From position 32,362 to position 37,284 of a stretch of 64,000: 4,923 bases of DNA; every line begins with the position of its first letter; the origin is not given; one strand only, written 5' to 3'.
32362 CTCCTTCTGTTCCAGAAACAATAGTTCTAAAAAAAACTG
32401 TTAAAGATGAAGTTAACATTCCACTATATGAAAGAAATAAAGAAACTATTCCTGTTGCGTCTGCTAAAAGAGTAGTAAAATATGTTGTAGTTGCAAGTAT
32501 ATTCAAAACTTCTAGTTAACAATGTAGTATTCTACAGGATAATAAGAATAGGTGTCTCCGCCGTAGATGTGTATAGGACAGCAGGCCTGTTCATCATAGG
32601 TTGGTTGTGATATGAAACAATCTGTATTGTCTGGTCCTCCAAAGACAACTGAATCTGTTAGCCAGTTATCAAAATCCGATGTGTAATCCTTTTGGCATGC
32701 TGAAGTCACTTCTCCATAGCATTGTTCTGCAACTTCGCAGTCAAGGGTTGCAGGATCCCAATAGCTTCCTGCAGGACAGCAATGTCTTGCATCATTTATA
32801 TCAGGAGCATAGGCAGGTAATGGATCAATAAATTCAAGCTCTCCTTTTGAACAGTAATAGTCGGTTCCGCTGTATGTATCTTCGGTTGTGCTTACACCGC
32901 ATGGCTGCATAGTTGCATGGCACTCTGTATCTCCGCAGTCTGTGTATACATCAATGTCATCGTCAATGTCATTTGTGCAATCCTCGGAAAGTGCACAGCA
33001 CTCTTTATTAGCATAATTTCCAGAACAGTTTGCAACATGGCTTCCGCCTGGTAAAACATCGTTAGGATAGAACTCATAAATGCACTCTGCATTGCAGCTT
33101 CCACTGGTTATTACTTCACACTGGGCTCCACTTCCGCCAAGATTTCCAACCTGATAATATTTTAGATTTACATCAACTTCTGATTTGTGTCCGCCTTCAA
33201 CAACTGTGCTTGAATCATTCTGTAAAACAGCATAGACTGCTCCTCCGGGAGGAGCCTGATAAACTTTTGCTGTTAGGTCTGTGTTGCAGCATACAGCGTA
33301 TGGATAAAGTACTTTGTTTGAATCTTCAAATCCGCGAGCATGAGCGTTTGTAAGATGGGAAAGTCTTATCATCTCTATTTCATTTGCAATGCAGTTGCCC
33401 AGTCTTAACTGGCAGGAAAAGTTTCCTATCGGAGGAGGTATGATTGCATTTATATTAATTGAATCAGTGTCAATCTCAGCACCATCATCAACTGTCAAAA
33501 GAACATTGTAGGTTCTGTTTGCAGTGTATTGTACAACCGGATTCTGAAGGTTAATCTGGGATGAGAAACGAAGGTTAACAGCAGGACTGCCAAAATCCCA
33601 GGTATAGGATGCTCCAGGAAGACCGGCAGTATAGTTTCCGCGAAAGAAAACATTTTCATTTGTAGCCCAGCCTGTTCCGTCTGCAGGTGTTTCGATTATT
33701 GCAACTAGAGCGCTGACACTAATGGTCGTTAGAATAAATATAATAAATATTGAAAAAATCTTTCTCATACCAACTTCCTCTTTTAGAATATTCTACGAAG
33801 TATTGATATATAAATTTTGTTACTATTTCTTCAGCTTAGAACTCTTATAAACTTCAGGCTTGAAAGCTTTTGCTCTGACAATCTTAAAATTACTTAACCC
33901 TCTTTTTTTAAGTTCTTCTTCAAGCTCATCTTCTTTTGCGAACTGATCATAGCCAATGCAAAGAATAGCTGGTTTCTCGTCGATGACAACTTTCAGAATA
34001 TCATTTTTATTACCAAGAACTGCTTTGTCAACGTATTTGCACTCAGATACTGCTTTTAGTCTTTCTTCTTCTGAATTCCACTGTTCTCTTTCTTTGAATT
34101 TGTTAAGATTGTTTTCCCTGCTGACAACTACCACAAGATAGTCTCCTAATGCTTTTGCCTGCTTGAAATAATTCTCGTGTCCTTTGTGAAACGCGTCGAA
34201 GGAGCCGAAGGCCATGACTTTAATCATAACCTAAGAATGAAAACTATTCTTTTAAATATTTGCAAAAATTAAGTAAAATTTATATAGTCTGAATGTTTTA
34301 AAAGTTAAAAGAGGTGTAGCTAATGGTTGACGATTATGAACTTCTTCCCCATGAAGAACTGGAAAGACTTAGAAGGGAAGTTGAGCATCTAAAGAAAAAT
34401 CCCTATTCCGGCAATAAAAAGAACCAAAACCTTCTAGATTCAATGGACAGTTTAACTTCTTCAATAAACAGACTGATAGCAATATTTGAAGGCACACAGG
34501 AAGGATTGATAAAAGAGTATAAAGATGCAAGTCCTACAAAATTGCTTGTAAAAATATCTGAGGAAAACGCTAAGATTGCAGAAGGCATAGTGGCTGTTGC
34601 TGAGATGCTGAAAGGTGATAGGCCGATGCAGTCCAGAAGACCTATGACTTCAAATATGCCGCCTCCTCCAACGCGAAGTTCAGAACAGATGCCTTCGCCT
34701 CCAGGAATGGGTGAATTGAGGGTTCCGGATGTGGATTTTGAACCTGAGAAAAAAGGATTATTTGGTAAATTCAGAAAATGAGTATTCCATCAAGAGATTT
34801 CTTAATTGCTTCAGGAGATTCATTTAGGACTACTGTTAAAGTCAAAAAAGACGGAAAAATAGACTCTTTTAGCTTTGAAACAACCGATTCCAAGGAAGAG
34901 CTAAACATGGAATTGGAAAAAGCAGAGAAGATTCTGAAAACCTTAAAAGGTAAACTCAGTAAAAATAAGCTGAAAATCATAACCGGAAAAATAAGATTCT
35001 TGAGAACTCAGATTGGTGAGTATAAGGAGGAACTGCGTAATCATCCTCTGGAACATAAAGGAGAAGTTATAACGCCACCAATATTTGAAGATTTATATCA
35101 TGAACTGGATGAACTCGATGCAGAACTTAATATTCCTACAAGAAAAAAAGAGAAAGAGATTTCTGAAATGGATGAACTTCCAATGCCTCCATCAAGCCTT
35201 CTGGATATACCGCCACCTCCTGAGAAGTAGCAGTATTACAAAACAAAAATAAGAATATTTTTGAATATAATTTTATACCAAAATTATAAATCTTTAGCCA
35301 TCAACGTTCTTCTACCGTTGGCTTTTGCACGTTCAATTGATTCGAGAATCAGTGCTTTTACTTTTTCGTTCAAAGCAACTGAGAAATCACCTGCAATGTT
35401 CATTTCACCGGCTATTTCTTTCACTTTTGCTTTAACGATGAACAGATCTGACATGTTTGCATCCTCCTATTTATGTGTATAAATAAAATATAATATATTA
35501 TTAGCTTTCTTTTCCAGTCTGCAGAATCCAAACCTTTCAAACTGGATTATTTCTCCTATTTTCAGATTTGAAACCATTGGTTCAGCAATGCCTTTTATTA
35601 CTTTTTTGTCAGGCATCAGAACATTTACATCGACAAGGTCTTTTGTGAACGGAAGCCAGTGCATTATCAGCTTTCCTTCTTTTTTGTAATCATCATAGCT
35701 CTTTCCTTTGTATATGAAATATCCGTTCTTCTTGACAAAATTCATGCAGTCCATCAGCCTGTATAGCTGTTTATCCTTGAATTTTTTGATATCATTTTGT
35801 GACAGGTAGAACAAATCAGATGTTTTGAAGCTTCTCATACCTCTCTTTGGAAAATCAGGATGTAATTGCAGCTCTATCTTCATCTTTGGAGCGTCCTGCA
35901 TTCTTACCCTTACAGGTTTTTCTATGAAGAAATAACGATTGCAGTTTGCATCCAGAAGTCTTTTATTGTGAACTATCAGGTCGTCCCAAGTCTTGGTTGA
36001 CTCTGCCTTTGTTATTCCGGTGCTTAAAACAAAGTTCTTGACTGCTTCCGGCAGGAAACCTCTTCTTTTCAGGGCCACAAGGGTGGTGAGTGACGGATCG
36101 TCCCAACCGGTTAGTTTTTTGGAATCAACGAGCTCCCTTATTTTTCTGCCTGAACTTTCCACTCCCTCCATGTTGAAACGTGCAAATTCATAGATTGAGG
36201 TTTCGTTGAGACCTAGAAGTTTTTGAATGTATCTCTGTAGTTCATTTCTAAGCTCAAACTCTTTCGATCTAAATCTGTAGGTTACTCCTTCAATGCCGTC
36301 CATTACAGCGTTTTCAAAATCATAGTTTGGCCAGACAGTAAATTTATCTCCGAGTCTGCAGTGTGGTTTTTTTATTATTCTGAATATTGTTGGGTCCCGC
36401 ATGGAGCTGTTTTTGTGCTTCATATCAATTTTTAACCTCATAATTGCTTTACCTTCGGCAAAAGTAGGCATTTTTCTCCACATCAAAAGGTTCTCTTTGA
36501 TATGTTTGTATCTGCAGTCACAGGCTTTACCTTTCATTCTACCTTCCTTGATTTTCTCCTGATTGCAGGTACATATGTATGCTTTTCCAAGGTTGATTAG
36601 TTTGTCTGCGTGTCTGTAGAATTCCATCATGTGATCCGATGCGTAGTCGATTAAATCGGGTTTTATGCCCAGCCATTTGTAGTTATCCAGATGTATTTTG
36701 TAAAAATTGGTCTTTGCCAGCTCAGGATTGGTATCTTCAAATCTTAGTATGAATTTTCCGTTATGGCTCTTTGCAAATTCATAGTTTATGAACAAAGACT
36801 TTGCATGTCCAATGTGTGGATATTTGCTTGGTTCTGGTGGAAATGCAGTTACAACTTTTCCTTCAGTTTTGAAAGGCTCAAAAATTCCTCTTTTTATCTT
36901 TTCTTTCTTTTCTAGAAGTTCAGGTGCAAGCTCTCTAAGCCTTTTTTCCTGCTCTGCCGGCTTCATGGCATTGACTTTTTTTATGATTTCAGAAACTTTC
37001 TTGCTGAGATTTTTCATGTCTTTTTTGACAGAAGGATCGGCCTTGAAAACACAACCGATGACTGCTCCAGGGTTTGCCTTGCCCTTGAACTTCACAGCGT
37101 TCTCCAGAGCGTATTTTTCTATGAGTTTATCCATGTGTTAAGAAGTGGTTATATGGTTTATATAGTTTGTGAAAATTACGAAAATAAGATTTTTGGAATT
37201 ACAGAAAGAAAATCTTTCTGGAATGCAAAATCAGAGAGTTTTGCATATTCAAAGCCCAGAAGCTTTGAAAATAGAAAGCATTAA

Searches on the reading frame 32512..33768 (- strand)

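Call 14: search_protein_families(library=pfam, proteins=[window:32512-33768:-], max_evalue=0.001)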
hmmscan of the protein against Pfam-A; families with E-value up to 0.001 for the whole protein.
window:32512-33768:- (418 aa): 1 family
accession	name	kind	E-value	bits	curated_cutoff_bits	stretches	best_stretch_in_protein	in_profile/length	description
PF18911.6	PKD_4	-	0.00035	21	27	1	52-103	34-78/85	PKD domain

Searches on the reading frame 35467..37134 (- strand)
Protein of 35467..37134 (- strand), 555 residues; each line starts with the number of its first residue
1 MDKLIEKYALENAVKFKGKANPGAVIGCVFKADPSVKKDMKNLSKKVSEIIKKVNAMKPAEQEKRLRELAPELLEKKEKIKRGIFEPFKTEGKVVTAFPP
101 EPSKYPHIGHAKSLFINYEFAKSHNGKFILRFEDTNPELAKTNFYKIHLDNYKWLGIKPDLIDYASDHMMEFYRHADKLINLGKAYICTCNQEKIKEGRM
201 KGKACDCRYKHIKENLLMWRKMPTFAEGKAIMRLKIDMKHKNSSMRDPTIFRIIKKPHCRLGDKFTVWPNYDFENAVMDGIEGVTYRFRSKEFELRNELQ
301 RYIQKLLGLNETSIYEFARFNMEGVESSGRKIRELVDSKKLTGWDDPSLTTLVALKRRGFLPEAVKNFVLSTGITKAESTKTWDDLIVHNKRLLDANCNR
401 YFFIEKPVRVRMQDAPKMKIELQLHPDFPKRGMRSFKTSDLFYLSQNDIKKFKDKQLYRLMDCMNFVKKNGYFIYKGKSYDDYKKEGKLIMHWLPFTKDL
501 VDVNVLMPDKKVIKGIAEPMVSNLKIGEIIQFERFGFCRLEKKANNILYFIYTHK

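Call 14: search_protein_families(library=pfam, proteins=[window:35467-37134:-], max_evalue=0.001)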
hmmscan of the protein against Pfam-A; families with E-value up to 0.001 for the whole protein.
window:35467-37134:- (555 aa): 3 families
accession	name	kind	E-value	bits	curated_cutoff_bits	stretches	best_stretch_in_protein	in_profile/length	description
PF00749.27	tRNA-synt_1c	-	1.3e-75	254.7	23.4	1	93-394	1-312/314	tRNA synthetases class I (E and Q), catalytic domain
PF03950.23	tRNA-synt_1c_C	-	8e-14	52.1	23.9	1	398-466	1-71/91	tRNA synthetases class I (E and Q), anti-codon binding domain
PF20974.2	tRNA-synt_1c_C2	-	1.4e-08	35.8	23.9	1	492-540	3-68/69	tRNA synthetases class I (E and Q), anti-codon binding domain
